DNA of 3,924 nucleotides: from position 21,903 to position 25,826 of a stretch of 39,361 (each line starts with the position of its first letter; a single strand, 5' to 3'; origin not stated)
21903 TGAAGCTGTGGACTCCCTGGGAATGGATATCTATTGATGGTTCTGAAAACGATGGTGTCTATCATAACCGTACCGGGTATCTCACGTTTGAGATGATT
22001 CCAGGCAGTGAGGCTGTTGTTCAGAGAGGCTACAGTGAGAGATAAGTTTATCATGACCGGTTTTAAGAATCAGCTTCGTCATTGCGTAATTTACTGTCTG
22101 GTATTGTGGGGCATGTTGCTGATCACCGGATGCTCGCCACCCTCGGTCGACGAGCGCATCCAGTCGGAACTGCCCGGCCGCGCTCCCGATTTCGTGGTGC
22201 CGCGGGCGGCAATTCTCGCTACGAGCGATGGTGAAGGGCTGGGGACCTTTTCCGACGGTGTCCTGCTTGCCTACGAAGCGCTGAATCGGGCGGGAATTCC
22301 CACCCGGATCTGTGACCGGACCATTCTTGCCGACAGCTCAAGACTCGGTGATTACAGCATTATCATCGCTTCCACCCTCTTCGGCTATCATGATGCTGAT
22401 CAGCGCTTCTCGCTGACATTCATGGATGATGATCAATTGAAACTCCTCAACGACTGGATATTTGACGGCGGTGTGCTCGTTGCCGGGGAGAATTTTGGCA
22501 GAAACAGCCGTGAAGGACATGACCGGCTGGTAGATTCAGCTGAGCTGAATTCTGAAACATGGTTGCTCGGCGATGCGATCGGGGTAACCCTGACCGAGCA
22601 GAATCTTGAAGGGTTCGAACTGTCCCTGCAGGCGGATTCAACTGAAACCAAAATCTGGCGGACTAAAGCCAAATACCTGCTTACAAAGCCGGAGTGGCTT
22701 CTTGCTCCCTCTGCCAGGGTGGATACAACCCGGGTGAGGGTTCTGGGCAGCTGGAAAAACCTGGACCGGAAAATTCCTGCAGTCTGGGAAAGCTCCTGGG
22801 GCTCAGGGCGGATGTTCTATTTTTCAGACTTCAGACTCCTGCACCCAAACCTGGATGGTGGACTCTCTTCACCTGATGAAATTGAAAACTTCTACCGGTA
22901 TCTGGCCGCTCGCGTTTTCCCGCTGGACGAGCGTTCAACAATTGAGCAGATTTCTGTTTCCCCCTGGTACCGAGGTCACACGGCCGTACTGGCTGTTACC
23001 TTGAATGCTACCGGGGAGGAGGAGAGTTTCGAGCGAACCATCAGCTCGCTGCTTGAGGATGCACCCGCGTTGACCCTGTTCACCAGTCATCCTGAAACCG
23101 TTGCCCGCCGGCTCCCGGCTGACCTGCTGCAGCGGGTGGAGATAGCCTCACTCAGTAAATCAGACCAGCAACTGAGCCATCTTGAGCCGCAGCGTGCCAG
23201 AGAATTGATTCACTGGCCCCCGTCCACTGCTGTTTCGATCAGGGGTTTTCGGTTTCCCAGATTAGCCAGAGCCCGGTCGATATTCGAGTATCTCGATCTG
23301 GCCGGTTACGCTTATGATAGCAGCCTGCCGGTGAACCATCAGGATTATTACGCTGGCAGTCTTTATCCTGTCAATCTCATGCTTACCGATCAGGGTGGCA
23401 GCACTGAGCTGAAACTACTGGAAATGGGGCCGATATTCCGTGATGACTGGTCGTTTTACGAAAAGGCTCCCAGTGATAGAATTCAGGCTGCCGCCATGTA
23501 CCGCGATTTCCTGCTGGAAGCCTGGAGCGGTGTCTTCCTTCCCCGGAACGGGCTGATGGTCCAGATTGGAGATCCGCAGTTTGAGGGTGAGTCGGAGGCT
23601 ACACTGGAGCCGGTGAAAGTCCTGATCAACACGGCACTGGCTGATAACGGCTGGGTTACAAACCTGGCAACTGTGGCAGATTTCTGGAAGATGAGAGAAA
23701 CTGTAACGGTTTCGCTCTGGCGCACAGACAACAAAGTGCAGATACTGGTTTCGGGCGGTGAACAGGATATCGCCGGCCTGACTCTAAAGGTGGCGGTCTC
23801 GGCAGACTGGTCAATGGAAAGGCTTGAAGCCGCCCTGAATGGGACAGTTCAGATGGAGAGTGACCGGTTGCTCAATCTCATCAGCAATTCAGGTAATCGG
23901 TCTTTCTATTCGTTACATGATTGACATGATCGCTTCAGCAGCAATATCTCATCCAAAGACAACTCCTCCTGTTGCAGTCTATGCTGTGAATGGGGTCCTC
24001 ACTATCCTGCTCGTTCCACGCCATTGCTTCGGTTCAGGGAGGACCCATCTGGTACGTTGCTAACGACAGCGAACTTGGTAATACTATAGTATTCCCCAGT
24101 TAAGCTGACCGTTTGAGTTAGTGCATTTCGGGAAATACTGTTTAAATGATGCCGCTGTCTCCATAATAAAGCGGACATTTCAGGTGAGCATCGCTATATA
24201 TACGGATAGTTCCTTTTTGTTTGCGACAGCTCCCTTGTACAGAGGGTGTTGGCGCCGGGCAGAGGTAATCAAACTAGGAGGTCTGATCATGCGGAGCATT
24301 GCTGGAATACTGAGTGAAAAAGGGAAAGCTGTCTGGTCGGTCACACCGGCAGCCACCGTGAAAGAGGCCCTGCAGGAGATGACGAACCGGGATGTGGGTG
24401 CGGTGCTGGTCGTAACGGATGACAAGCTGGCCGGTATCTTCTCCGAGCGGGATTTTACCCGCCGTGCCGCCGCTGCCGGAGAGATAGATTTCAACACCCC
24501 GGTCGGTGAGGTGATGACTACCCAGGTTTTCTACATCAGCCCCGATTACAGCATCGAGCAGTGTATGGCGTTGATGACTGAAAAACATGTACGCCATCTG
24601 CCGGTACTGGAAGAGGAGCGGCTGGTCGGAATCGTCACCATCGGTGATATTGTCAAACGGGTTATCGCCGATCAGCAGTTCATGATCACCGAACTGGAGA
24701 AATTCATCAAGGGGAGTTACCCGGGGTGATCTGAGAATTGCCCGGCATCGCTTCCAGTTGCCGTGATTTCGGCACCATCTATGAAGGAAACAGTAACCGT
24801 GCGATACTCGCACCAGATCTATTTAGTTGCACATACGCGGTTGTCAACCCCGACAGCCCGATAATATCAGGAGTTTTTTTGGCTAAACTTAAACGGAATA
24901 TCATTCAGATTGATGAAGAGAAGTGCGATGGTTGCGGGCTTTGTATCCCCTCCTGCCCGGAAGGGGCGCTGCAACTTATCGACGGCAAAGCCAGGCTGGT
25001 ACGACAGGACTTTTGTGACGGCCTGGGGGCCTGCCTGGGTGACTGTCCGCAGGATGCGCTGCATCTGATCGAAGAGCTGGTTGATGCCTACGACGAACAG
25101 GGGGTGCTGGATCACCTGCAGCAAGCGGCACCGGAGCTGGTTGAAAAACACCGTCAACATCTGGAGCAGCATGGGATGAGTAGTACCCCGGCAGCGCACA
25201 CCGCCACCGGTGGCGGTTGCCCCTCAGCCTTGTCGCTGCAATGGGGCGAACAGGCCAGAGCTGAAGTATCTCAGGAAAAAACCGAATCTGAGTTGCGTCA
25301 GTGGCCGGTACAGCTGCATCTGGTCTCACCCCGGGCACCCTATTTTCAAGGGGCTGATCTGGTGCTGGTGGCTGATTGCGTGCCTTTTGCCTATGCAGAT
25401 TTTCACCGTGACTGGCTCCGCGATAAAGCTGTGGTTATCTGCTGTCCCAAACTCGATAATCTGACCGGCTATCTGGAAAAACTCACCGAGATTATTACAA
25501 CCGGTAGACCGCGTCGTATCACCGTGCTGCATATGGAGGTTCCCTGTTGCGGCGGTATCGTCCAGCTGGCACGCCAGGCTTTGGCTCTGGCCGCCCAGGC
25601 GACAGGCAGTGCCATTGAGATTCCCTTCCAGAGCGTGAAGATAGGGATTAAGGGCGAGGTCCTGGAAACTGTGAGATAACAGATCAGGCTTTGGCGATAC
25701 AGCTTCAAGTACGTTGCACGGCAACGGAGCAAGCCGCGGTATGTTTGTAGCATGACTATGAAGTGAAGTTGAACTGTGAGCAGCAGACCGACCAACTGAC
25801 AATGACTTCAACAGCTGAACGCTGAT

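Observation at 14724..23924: Five-gene exopolysaccharide synthesis, modification and export locus with a layout unlike pga, pel, bcs, alg or ica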

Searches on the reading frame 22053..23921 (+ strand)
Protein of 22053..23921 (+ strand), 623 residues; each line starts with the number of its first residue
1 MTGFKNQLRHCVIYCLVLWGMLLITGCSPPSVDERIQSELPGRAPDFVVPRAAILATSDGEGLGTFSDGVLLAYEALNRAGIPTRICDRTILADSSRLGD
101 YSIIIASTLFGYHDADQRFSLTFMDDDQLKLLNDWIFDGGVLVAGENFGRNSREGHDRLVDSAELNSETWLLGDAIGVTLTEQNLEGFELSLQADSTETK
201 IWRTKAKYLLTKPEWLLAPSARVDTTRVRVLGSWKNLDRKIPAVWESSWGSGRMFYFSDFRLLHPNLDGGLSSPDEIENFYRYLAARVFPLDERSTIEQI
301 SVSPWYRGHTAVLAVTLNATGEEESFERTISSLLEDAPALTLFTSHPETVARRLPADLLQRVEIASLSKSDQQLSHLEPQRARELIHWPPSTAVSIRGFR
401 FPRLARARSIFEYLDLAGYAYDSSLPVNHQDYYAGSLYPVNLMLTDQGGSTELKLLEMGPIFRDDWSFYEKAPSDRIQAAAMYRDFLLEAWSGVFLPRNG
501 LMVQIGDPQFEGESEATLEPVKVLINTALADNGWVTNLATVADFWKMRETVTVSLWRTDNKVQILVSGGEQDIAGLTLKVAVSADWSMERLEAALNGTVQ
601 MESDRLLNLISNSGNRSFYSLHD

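Call 5: search_protein_families(library=pfam, proteins=[window:22053-23921:+], max_evalue=0.01)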
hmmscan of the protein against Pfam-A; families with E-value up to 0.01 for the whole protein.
window:22053-23921:+ (623 aa): 0 families

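Call 6: search_protein_families(library=ncbifam, proteins=[window:22053-23921:+], max_evalue=0.01)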
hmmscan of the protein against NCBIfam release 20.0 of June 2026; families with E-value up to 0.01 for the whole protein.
window:22053-23921:+ (623 aa): 0 families

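Call 8: search_solved_structures(query=window:22053-23921:+, max_evalue=10)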
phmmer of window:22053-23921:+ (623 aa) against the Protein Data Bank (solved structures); distinct sequences matched with E-value up to 10: 0.

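Call 26: find_homologous_proteins(query=window:22053-23921:+, max_evalue=0.001)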
Query window:22053-23921:+ (623 aa): 9 proteins with E <= 0.001 among 8000 candidates.
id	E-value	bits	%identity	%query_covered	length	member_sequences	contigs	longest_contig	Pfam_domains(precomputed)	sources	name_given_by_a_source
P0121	0.0e+0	1419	100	100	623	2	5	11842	-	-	-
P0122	0.0e+0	1254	87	100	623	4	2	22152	-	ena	-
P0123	5.9e-292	988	70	100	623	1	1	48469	-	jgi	jgi:hypothetical protein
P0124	5.1e-258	875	65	92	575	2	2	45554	-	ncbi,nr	ncbi:MAG: hypothetical protein P9L92_13285 [Candidatus Electryonea clarkiae]|nr:hypothetical protein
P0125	6.5e-254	862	60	99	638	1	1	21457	-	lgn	-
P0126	2.2e-166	573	45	97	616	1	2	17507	-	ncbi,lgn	-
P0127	3.3e-143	496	43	94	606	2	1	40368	-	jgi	jgi:hypothetical protein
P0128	1.6e-90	322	34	91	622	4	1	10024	PF08532.17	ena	-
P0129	6.5e-87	310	35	90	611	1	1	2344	PF01522.27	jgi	jgi:peptidoglycan/xylan/chitin deacetylase (PgdA/CDA1 family)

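Call 50: find_homologous_proteins(query=A3, max_evalue=0.00001)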
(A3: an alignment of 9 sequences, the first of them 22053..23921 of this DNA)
Query A3 (9 sequences) (623 aa, profile of the alignment): 8 proteins with E <= 0.00001 among 8000 candidates.
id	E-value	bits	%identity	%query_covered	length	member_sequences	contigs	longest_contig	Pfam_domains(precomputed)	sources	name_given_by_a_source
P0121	0.0e+0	1025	100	100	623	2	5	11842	-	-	-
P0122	0.0e+0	1024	87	100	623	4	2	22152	-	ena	-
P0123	2.0e-297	1006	70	100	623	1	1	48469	-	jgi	jgi:hypothetical protein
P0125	4.3e-294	995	60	99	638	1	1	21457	-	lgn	-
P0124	3.2e-292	988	65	92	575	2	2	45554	-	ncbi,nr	ncbi:MAG: hypothetical protein P9L92_13285 [Candidatus Electryonea clarkiae]|nr:hypothetical protein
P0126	4.9e-270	915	45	97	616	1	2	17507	-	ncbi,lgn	-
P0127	1.4e-264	897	43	94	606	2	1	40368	-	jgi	jgi:hypothetical protein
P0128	6.3e-244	829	34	91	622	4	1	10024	PF08532.17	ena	-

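Call 66: predict_structure(alignment_id=A3)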
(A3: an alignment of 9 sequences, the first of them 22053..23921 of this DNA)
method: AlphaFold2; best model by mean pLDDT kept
length: 623 residues; sequences in the alignment: 9
mean_pLDDT: 77.2   pTM: 0.82
mean pLDDT of the five models: 77.2, 76.7, 75.9, 75.8, 75.2
residues with pLDDT >= 90: 148; 70-90: 301; 50-70: 126; < 50: 48
segments of 3 or more residues with pLDDT < 50: 1-5, 110-115, 195-197, 425-434, 445-450, 459-471
pLDDT, mean of each block of 10 residues (from residue 1): 51 64 56 88 90 78 57 85 84 85 76 50 86 93 86 84 87 90 92 61 80 88 75 89 90 89 74 83 79 69 94 85 80 89 84 88 81 60 66 71 57 72 49 59 50 58 41 65 82 87 62 67 92 93 89 88 91 94 69 83 88 94 78
secondary structure, 60 per line:
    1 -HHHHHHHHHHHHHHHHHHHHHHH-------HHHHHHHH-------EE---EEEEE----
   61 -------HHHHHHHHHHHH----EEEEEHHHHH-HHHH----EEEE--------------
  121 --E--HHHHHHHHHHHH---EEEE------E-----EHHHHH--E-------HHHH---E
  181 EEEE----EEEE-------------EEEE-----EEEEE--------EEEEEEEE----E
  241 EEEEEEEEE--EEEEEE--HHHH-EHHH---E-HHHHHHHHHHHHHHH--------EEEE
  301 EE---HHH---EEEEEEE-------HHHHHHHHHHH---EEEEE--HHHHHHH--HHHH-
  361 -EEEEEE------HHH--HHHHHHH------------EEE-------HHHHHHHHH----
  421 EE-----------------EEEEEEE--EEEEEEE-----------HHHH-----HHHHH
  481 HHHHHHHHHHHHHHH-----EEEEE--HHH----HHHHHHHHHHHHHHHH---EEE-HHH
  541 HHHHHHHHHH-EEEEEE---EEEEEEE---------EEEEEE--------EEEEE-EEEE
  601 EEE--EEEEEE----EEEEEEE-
elements in order: H2-24 H32-39 E52-56 H68-79 E84-88 H89-93 H95-98 E103-106 H126-137 E141-144 H158-162 H173-176 E180-184 E189-192 E206-209 E215-219 E228-235 E240-249 E252-257 H260-263 H274-288 E297-302 E312-318 H326-336 E340-344 H347-353 H356-359 E362-367 H379-385 E398-400 H408-416 E440-446 E449-455 H467-470 H476-495 E501-505 H515-530 E534-536 H538-550 E552-557 E561-567 E577-582 E591-595 E597-603 E606-611 E616-622

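Call 67: search_protein_representatives(alignment_id=A3)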
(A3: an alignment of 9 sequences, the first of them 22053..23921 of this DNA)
Query: 9 sequences, 612 profile positions. Proteins with E-value up to 0.001 (for the whole library): 197; up to 1e-10: 72; up to 1e-30: 47. The best 150 are listed.
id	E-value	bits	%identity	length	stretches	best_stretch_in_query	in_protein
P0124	1.0e-292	988.3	-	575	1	35-612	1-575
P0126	1.6e-270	915.0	-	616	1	3-612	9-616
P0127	4.3e-265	897.0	-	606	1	12-610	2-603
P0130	6.6e-241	817.2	-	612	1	1-612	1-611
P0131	3.2e-149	514.3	-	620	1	14-609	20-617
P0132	1.8e-147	508.6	-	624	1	13-610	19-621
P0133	1.2e-146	505.9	-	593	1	30-579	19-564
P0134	4.6e-142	490.7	-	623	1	7-606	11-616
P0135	5.3e-134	464.1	-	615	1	5-586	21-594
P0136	5.4e-133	460.7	-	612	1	31-611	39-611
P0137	5.0e-131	454.3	-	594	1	29-605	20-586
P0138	3.9e-129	448.0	-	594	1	35-610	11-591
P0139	1.1e-127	443.2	-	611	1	6-606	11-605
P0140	9.9e-126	436.7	-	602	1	7-577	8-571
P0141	1.8e-123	429.3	-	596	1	29-573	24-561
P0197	4.7e-11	58.0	-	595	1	290-578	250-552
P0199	1.9e-09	52.7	-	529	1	287-542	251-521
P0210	3.8e-07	45.1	-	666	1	270-592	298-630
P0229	2.9e-06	42.2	-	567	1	284-476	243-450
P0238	5.7e-06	41.2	-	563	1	288-573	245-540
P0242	9.5e-06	40.5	-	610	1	290-581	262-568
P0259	3.9e-05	38.5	-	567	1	289-551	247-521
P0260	3.9e-05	38.4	-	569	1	290-544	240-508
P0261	3.9e-05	38.4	-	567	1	288-546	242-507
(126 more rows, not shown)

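Call 69: search_protein_families(library=pfam, proteins=[P0197, P0199, P0229, P0238, P0259, P0260, P0261, P0210, P0242, P0131], max_evalue=0.01)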
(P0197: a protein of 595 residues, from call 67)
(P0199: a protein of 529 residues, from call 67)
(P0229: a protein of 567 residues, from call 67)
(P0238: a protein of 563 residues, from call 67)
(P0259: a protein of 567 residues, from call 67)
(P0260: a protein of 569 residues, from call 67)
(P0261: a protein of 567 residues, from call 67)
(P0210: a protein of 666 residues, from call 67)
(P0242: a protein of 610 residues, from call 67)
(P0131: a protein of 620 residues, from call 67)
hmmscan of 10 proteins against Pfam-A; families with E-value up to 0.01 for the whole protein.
P0197 (595 aa): 2 families
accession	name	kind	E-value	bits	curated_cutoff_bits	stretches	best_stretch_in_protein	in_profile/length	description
PF01522.26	Polysacc_deac_1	-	8.6e-09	35.9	23.1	1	260-382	8-123/124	Polysaccharide deacetylase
PF08532.16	Glyco_hydro_42M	-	0.00057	19.9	25.8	1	31-80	39-89/207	Beta-galactosidase trimerisation domain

P0199 (529 aa): 4 families
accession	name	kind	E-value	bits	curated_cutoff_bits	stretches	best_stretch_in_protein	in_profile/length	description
PF01522.26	Polysacc_deac_1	-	2.5e-11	44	23.1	1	277-388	16-123/124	Polysaccharide deacetylase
PF08532.16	Glyco_hydro_42M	-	6.1e-05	23.1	25.8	1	24-83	39-101/207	Beta-galactosidase trimerisation domain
PF22369.2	GLMA_2nd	-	0.0019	18.4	27.7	1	29-75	31-82/138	GLMA-like, second domain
PF10096.14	DUF2334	-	0.002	18.2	26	1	265-493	2-201/203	Uncharacterized protein conserved in bacteria (DUF2334)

P0229 (567 aa): 2 families
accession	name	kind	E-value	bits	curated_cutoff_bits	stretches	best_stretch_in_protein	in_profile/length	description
PF01522.26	Polysacc_deac_1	-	1.9e-05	25.1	23.1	1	281-379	25-123/124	Polysaccharide deacetylase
PF03065.20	Glyco_hydro_57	-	0.00089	19.1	21.2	1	312-379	101-168/291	Glycosyl hydrolase family 57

P0238 (563 aa): 1 family
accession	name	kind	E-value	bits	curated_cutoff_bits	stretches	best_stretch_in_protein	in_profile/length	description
PF01522.26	Polysacc_deac_1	-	1.9e-05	25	23.1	1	272-376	18-122/124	Polysaccharide deacetylase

P0259 (567 aa): 1 family
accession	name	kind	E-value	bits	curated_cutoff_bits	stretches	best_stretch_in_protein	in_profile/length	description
PF01522.26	Polysacc_deac_1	-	0.0031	17.9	23.1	1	262-377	12-122/124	Polysaccharide deacetylase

P0260 (569 aa): 1 family
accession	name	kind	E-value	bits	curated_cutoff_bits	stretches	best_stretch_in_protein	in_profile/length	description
PF01522.26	Polysacc_deac_1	-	0.0041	17.5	23.1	1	251-370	9-122/124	Polysaccharide deacetylase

P0261 (567 aa): 0 families

P0210 (666 aa): 2 families
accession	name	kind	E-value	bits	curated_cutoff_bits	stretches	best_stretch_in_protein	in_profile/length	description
PF01522.26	Polysacc_deac_1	-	2e-08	34.6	23.1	1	351-449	29-123/124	Polysaccharide deacetylase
PF10096.14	DUF2334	-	0.0094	16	26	0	374-537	58-127/203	Uncharacterized protein conserved in bacteria (DUF2334)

P0242 (610 aa): 2 families
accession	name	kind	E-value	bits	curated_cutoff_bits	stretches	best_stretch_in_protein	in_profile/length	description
PF01522.26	Polysacc_deac_1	-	1.3e-09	38.6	23.1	1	274-395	10-123/124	Polysaccharide deacetylase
PF10096.14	DUF2334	-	0.0036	17.3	26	1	319-491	57-192/203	Uncharacterized protein conserved in bacteria (DUF2334)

P0131 (620 aa): 2 families
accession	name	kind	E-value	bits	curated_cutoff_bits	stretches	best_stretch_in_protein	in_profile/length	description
PF08532.16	Glyco_hydro_42M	-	6.4e-05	23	25.8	1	76-245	46-184/207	Beta-galactosidase trimerisation domain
PF01522.26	Polysacc_deac_1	-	0.00063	20.1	23.1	1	297-407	8-122/124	Polysaccharide deacetylase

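Call 70: list_cluster_members(proteins=[P0259, P0260, P0261, P0229, P0238, P0197, P0199, P0242])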
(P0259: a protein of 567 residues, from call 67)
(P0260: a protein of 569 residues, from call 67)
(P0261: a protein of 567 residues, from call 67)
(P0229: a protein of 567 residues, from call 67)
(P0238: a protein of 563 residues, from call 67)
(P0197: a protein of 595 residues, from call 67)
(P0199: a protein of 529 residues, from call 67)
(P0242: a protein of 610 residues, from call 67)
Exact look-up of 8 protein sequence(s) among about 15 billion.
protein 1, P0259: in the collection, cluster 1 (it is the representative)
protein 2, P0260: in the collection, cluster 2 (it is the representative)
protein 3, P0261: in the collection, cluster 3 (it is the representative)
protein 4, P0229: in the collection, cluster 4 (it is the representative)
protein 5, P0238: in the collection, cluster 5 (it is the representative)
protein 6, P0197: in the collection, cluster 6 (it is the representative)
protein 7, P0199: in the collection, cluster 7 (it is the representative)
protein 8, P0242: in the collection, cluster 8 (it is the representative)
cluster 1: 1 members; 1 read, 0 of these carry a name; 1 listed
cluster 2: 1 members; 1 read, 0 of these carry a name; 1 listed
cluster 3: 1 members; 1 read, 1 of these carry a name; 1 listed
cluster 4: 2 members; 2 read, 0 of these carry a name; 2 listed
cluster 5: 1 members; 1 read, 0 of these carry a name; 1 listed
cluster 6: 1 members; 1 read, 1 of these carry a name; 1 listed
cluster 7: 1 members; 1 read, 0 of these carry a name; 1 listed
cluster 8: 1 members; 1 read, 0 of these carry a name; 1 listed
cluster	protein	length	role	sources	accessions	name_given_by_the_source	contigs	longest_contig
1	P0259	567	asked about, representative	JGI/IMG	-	-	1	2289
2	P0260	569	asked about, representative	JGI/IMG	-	-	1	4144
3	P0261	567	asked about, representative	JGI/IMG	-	hypothetical protein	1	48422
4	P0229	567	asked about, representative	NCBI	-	-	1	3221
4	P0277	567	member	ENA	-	-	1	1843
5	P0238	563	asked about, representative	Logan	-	-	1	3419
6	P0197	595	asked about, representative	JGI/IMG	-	peptidoglycan/xylan/chitin deacetylase (PgdA/CDA1 family)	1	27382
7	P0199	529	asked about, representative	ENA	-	-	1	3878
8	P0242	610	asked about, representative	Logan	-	-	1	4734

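Call 71: fold_search(model_id=the predicted structure, library=pdb)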
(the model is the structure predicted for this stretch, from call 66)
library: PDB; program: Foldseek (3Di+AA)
matches with E <= 10: 1248; with E <= 0.001: 130
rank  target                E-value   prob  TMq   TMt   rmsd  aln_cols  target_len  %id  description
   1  5xb7_C                1.4e-09  1.00  0.27  0.25   7.9       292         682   16  GH42 alpha-L-arabinopyranosidase from Bifidobacterium animalis subsp. lactis Bl-04 (released 2017-11-01)
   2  5xb7_F                2.0e-09  1.00  0.26  0.24   6.8       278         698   16  GH42 alpha-L-arabinopyranosidase from Bifidobacterium animalis subsp. lactis Bl-04 (released 2017-11-01)
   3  5xb7_A                2.1e-09  1.00  0.26  0.24   6.9       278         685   16  GH42 alpha-L-arabinopyranosidase from Bifidobacterium animalis subsp. lactis Bl-04 (released 2017-11-01)
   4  5xb7_B                3.1e-09  1.00  0.27  0.24   6.7       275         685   16  GH42 alpha-L-arabinopyranosidase from Bifidobacterium animalis subsp. lactis Bl-04 (released 2017-11-01)
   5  5xb7_D                3.3e-09  1.00  0.27  0.24   7.1       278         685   16  GH42 alpha-L-arabinopyranosidase from Bifidobacterium animalis subsp. lactis Bl-04 (released 2017-11-01)
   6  5xb7_E                4.1e-09  1.00  0.27  0.25   7.0       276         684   16  GH42 alpha-L-arabinopyranosidase from Bifidobacterium animalis subsp. lactis Bl-04 (released 2017-11-01)
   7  5dfa_A                1.3e-08  1.00  0.24  0.22   7.7       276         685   16  3D structure of the E323A catalytic mutant of Gan42B, a GH42 beta-galactosidase from G. stearothermophilus (released 2015-12-09)
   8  4oif_A                2.9e-08  1.00  0.24  0.22   8.6       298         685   16  3D structure of Gan42B, a GH42 beta-galactosidase from G. (released 2015-02-04)
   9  4oif_B                3.3e-08  1.00  0.24  0.22   7.7       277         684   17  3D structure of Gan42B, a GH42 beta-galactosidase from G. (released 2015-02-04)
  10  3tts_A                3.5e-08  1.00  0.25  0.23   8.5       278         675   13  Crystal structure of beta-galactosidase from Bacillus circulans sp. alkalophilus (released 2012-03-21)
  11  5dfa_B                3.5e-08  1.00  0.24  0.22   7.5       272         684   15  3D structure of the E323A catalytic mutant of Gan42B, a GH42 beta-galactosidase from G. stearothermophilus (released 2015-12-09)
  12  8ibr                  1.5e-07  1.00  0.24  0.22   8.4       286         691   12  Crystal structure of GH42 beta-galactosidase BiBga42A from Bifidobacterium longum subspecies infantis in complex with gl (released 2023-06-07)
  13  8ibt_A                3.1e-07  1.00  0.23  0.21   9.2       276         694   13  Crystal structure of GH42 beta-galactosidase BiBga42A from Bifidobacterium longum subspecies infantis E318S mutant in  (released 2023-06-07)
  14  4ucf_B                3.3e-07  1.00  0.23  0.21   8.6       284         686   13  Crystal structure of Bifidobacterium bifidum beta-galactosidase in complex with alpha-galactose (released 2016-01-20)
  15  4uzs_A                4.1e-07  1.00  0.23  0.21   8.7       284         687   13  Crystal structure of Bifidobacterium bifidum beta-galactosidase (released 2015-09-30)
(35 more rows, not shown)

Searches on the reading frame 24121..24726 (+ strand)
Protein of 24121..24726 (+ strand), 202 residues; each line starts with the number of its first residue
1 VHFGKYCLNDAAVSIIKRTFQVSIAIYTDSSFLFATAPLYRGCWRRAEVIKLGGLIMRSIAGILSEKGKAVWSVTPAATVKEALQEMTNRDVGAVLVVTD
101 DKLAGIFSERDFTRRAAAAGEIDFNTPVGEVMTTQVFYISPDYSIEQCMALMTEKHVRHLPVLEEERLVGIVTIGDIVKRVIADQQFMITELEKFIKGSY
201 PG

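Call 12: search_protein_families(library=pfam, proteins=[window:24121-24726:+], max_evalue=0.001)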
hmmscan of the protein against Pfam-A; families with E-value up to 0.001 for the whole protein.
window:24121-24726:+ (202 aa): 1 family
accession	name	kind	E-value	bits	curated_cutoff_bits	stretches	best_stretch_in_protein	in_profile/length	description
PF00571.33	CBS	-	3.7e-28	98.1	24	2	128-181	1-55/57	CBS domain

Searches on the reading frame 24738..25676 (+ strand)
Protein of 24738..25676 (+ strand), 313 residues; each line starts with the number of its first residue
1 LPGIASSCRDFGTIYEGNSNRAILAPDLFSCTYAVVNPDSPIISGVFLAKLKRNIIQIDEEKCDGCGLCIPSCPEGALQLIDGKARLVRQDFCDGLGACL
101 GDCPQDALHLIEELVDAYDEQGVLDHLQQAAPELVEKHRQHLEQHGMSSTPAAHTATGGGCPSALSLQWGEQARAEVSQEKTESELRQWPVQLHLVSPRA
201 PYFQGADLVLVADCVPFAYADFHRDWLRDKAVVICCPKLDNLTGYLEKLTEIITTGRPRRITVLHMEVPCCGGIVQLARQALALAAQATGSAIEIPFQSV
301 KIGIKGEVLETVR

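Call 12: search_protein_families(library=pfam, proteins=[window:24738-25676:+], max_evalue=0.001)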
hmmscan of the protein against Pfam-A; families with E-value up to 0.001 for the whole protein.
window:24738-25676:+ (313 aa): 9 families
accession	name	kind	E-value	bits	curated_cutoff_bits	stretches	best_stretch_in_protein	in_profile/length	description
PF00037.32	Fer4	-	5.2e-12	45.5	21.1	1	56-78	1-23/24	4Fe-4S binding domain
PF13237.11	Fer4_10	-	4e-09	36.7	25.5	1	56-104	2-53/53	4Fe-4S dicluster domain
PF12838.12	Fer4_7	-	2.1e-08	34.9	27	2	62-107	1-52/52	4Fe-4S dicluster domain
PF12837.12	Fer4_6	-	2.9e-08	33.7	25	1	55-78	1-24/24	4Fe-4S binding domain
PF14697.11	Fer4_21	-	3.2e-08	34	35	1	57-109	2-58/59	4Fe-4S dicluster domain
PF13187.11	Fer4_9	-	8.3e-07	29.4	27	1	62-107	1-51/52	4Fe-4S dicluster domain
PF25160.1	LdpA_Fe-S-bd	-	4.1e-06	26.9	27.6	1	57-79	22-44/49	LdpA Fe-S cluster-binding domain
PF13484.11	Fer4_16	-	2.8e-05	25.2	30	0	62-80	1-19/66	4Fe-4S double cluster binding domain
PF12797.12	Fer4_2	-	0.00027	21.2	24.5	1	57-75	4-22/22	4Fe-4S binding domain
